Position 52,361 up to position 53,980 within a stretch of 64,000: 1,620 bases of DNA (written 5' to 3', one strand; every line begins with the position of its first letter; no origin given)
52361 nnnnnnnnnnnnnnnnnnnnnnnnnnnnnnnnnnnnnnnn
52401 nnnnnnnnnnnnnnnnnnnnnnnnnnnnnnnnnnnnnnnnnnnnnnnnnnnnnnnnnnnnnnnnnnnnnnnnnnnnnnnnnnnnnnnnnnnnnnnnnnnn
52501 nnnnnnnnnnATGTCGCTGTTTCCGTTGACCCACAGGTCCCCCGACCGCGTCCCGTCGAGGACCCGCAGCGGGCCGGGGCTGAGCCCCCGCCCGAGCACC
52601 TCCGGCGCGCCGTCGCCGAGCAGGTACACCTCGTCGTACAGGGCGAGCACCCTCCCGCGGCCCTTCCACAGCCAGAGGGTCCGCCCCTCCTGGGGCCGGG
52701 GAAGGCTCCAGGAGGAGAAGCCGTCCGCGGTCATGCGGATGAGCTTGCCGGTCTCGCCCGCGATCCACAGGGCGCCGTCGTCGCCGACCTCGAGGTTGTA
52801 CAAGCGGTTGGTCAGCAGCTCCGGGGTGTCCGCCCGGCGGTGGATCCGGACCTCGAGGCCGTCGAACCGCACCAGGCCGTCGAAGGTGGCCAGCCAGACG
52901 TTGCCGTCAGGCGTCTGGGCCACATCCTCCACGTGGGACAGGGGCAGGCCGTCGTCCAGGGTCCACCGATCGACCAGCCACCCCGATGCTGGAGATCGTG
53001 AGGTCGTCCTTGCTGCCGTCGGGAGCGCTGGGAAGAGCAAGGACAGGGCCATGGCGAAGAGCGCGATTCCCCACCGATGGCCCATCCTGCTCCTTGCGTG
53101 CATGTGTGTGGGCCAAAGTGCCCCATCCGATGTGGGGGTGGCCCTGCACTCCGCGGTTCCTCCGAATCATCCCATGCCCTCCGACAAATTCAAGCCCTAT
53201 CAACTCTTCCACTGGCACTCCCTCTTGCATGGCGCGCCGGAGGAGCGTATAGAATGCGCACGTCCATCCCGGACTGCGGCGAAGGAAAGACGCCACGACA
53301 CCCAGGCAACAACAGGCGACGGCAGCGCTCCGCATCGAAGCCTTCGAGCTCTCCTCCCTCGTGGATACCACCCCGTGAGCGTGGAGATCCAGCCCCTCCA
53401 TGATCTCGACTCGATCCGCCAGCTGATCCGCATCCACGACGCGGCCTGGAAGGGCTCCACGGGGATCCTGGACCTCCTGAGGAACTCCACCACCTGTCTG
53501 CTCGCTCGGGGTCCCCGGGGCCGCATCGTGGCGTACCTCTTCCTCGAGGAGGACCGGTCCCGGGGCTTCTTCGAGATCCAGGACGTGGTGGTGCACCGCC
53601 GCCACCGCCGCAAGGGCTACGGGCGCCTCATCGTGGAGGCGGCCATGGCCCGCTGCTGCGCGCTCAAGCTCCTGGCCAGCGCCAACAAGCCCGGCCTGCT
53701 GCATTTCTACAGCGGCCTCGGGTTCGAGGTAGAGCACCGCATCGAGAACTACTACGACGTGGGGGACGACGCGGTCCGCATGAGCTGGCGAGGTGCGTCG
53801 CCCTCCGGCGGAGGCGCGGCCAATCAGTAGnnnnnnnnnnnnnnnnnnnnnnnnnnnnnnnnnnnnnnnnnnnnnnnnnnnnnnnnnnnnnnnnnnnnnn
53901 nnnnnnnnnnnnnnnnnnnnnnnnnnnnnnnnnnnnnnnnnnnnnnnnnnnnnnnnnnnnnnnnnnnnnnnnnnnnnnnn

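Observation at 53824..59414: Cluster of three divergent ASST-like (aryl-sulfotransferase-like) beta-propeller lipoprotein paralogues, one with a Cys-rich tail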

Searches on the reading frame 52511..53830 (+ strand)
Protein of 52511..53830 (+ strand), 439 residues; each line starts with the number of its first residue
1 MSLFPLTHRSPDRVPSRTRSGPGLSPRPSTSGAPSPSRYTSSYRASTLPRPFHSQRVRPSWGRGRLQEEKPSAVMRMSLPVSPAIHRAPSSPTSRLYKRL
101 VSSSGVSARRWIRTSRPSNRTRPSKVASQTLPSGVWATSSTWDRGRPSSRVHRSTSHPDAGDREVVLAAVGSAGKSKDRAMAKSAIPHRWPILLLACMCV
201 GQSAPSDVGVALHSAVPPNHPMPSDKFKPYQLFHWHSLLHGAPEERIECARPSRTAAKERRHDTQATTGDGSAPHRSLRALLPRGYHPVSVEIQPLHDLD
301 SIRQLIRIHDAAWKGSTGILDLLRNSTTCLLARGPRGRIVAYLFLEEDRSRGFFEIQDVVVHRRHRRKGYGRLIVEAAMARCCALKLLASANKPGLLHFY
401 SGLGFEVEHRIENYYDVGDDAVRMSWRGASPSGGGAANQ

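Call 3: search_protein_families(library=pfam, proteins=[window:52511-53830:+], max_evalue=0.1)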
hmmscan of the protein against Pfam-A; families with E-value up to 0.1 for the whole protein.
window:52511-53830:+ (439 aa): 5 families
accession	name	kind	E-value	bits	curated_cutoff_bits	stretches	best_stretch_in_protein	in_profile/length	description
PF13508.13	Acetyltransf_7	-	3.3e-08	34.2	27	1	334-407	11-84/84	Acetyltransferase (GNAT) domain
PF00583.31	Acetyltransf_1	-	3.7e-07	30.8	20.7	1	328-405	34-116/116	Acetyltransferase (GNAT) family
PF13673.13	Acetyltransf_10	-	0.00028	21.3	23.6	1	337-408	40-110/128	Acetyltransferase (GNAT) domain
PF13527.13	Acetyltransf_9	-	0.025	15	25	1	355-407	74-126/127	Acetyltransferase (GNAT) domain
PF08445.16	FR47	-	0.033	14.6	22.1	0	355-407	23-79/86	FR47-like protein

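Call 4: search_protein_families(library=ncbifam, proteins=[window:52511-53830:+], max_evalue=0.1)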
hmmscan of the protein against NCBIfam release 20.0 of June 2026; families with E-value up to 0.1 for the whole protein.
window:52511-53830:+ (439 aa): 5 families
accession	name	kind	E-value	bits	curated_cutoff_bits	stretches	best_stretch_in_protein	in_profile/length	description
TIGR01575.1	rimI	equivalog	3e-05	24.2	86.4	1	316-424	21-132/132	ribosomal protein S18-alanine N-acetyltransferase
TIGR03448.1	mycothiol_MshD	equivalog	0.0023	17.3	163.1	1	326-391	45-110/294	mycothiol synthase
NF007807.0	PRK10514.1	equivalog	0.037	14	134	1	335-412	58-129/147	acetyltransferase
NF002959.0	PRK03624.1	equivalog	0.058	13.1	124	1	334-411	55-135/147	GNAT family acetyltransferase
NF005840.0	PRK07757.1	equivalog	0.073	13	154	0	354-405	67-118/153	N-acetyltransferase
